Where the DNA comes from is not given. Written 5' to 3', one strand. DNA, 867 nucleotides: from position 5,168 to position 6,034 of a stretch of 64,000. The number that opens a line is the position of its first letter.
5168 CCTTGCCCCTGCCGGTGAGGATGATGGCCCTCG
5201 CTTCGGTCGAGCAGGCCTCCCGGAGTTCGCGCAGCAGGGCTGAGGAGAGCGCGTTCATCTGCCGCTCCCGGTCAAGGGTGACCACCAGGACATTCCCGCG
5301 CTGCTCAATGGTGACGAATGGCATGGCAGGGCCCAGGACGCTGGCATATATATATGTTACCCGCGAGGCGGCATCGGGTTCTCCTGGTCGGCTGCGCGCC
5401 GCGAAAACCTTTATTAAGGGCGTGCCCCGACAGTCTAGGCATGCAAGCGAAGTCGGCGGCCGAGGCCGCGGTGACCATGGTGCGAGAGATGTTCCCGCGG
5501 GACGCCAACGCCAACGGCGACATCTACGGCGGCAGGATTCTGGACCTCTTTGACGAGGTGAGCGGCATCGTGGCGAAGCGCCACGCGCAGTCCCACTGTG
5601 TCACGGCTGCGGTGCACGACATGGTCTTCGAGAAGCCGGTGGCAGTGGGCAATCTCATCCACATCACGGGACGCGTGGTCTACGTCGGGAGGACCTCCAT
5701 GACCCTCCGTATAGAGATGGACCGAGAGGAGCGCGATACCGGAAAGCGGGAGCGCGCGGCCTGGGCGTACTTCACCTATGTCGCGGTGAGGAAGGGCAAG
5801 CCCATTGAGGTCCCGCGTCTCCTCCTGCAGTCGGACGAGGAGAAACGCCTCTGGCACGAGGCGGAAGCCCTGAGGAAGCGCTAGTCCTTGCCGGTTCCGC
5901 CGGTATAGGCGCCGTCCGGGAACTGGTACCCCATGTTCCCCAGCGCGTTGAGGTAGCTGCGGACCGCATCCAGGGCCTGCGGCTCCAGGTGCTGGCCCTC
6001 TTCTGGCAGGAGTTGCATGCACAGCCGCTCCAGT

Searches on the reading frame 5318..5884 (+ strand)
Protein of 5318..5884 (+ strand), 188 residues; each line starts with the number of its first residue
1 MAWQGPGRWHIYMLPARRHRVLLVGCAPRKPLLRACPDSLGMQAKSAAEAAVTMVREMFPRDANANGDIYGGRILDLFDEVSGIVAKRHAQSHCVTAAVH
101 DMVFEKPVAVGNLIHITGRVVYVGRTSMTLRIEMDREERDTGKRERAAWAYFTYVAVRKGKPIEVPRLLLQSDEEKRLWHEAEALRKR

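Call 3: search_protein_families(library=pfam, proteins=[window:5318-5884:+], max_evalue=0.01)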
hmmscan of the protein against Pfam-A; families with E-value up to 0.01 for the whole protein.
window:5318-5884:+ (188 aa): 1 family
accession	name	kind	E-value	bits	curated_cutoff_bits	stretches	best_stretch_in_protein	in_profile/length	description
PF03061.28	4HBT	-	1.3e-16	61.1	20.6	1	66-141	1-77/79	Thioesterase superfamily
